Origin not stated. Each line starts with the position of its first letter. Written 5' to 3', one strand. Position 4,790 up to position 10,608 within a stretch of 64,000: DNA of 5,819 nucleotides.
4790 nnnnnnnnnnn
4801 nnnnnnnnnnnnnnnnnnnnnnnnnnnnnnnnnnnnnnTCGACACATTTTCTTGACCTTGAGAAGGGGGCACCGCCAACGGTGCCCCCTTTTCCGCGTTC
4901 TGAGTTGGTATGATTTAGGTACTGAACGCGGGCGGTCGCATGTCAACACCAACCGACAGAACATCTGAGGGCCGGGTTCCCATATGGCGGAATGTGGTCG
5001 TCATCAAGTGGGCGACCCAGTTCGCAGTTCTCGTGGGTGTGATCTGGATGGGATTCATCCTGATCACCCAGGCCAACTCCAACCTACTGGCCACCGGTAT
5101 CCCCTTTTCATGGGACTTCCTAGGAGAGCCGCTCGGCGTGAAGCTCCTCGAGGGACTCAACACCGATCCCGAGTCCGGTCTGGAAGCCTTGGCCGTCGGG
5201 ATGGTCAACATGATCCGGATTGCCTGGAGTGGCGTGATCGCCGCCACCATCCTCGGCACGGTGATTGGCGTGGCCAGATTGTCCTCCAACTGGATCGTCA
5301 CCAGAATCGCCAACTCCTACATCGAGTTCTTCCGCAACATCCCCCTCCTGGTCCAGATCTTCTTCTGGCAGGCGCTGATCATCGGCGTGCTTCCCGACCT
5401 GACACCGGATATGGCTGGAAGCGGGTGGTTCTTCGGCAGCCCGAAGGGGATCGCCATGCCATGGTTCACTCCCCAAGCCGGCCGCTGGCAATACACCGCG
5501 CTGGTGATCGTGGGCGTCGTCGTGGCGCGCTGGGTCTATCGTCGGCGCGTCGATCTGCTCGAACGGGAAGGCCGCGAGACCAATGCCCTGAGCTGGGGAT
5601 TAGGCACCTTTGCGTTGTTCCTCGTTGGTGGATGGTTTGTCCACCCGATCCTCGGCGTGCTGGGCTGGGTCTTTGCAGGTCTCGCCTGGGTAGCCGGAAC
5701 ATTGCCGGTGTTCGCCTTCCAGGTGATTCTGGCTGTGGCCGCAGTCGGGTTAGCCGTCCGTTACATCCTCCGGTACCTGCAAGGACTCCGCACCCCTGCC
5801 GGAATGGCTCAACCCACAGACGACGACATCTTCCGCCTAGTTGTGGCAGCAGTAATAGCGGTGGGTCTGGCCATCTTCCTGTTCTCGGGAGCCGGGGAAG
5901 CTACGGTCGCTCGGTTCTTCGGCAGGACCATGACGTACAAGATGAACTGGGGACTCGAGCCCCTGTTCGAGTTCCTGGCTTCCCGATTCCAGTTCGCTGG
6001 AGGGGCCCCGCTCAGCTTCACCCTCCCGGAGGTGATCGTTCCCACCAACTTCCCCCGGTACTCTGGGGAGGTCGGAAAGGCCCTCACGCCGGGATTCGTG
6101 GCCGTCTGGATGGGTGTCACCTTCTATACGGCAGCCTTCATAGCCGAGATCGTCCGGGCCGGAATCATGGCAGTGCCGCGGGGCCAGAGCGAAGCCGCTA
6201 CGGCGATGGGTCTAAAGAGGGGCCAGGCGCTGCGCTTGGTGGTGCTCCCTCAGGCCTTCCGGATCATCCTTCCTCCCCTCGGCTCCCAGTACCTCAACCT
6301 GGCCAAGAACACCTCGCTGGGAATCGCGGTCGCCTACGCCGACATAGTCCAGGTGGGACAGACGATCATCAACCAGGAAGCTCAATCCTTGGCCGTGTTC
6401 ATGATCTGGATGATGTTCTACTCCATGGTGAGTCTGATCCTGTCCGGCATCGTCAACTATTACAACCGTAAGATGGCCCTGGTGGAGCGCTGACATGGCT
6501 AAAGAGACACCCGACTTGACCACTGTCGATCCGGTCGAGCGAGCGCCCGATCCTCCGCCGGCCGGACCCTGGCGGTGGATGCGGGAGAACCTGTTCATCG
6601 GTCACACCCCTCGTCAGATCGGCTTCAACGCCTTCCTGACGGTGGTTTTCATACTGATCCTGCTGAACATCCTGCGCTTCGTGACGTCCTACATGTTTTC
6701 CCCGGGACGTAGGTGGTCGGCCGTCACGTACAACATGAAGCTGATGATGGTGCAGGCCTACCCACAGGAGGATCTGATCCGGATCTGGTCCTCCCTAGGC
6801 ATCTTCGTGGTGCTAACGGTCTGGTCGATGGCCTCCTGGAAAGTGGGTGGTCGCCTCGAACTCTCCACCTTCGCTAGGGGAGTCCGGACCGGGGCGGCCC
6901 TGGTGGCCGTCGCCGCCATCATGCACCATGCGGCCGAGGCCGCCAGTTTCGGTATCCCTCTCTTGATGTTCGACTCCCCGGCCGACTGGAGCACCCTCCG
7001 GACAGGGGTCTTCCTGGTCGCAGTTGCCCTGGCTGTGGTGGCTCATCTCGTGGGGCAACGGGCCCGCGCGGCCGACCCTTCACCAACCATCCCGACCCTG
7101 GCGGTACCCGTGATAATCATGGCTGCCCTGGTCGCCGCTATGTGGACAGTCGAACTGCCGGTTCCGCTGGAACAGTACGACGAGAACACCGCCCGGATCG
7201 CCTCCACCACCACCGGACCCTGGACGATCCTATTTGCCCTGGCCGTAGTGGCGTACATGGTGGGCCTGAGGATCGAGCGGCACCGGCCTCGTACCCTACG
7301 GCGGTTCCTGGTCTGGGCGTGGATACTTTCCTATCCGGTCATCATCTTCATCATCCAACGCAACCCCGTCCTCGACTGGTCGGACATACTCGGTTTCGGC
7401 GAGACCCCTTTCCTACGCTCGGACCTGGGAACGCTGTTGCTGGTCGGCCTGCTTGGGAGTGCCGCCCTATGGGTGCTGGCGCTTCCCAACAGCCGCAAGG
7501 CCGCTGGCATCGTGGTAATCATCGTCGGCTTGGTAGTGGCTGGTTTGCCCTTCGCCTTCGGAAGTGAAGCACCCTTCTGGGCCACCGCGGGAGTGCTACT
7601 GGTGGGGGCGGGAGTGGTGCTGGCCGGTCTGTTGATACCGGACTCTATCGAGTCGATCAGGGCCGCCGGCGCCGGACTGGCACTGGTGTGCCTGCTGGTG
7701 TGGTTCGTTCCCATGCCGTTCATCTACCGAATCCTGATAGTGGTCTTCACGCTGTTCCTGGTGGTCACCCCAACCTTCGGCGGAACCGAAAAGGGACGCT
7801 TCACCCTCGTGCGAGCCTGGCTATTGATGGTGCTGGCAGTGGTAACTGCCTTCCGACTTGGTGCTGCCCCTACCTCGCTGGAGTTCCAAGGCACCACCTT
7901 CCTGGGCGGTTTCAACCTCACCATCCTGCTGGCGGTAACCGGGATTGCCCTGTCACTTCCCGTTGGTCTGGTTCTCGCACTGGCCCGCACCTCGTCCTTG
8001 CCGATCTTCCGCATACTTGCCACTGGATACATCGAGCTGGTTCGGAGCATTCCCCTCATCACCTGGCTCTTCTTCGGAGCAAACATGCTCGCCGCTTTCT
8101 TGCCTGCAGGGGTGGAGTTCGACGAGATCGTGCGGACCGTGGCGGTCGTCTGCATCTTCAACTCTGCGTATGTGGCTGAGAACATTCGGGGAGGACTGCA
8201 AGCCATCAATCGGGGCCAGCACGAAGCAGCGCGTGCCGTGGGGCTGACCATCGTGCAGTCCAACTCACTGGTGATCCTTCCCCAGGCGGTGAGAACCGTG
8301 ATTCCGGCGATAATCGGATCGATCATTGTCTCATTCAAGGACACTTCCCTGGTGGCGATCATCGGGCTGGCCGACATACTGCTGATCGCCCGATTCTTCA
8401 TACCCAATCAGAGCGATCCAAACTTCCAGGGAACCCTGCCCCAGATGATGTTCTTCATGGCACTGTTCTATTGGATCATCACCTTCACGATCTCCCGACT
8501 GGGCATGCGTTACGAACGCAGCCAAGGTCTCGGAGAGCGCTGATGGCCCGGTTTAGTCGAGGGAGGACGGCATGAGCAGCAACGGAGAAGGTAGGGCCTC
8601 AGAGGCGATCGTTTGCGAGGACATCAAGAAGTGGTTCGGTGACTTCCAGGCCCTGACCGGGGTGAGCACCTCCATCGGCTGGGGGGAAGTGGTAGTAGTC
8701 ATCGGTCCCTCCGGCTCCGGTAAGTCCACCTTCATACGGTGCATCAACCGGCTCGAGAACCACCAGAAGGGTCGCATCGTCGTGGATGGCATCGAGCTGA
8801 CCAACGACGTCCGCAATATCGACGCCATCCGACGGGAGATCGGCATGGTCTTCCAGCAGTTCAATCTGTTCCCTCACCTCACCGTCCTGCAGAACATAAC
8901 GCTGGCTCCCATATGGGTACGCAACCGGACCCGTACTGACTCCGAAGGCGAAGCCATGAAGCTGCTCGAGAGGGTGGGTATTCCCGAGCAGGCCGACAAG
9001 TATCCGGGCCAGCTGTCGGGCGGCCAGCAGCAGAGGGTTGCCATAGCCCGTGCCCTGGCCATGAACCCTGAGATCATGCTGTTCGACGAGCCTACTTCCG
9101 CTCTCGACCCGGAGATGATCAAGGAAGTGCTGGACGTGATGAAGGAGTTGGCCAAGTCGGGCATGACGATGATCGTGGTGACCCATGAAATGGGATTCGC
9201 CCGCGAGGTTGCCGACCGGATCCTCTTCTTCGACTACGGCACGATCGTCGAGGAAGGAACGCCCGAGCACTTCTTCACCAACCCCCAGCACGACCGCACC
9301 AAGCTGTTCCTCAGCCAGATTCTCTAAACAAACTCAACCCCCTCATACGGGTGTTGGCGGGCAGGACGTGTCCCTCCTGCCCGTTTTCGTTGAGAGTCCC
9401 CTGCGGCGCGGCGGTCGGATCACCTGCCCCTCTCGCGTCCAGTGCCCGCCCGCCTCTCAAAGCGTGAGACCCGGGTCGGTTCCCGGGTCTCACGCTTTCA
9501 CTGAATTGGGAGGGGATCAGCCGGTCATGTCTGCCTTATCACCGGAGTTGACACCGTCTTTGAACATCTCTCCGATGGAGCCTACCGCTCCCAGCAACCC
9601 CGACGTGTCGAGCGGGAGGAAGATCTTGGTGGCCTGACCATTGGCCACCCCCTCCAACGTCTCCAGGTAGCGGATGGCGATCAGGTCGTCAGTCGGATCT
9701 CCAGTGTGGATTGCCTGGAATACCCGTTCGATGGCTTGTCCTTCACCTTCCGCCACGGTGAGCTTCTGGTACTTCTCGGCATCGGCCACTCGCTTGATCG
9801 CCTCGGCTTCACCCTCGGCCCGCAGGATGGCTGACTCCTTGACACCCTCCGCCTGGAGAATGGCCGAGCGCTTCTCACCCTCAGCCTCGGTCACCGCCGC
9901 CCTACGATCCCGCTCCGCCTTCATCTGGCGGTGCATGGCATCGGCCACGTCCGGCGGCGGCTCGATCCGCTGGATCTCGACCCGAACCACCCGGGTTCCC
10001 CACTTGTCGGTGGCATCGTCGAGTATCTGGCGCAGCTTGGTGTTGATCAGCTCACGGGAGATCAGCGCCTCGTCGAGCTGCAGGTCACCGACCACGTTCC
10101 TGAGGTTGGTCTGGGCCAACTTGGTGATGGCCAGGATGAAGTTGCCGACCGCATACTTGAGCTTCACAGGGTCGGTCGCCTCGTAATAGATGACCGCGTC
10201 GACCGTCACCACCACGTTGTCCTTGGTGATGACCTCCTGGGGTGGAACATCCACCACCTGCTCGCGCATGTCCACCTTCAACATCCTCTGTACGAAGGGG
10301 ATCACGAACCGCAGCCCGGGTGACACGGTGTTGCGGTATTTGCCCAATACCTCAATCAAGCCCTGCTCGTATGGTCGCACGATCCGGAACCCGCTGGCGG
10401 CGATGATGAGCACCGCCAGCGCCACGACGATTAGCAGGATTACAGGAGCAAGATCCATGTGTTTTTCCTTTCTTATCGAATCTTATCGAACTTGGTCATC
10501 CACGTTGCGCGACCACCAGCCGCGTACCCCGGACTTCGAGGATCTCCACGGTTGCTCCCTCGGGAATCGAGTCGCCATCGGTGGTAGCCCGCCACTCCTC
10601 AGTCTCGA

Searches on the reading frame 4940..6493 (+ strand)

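Call 88: search_protein_families(library=pfam, proteins=[window:4940-6493:+], max_evalue=0.00001)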
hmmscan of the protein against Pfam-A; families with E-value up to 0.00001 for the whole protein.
window:4940-6493:+ (517 aa): 1 family
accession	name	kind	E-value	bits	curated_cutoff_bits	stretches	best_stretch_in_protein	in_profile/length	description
PF00528.27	BPD_transp_1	-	1.1e-07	32.2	26.4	1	362-512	43-182/184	Binding-protein-dependent transport system inner membrane component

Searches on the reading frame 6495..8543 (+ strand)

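Call 88: search_protein_families(library=pfam, proteins=[window:6495-8543:+], max_evalue=0.00001)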
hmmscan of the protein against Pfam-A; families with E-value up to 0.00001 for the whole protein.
window:6495-8543:+ (682 aa): 1 family
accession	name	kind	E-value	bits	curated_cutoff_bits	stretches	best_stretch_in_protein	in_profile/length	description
PF00528.27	BPD_transp_1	-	2.5e-12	47.4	26.4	1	488-669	2-174/184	Binding-protein-dependent transport system inner membrane component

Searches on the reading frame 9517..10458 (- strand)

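Call 88: search_protein_families(library=pfam, proteins=[window:9517-10458:-], max_evalue=0.00001)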
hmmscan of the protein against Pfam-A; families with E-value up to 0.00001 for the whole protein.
window:9517-10458:- (313 aa): 1 family
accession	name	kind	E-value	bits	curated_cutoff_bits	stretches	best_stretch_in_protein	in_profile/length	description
PF01145.31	Band_7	-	7.1e-44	150.4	23.6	1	26-196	2-176/176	SPFH domain / Band 7 family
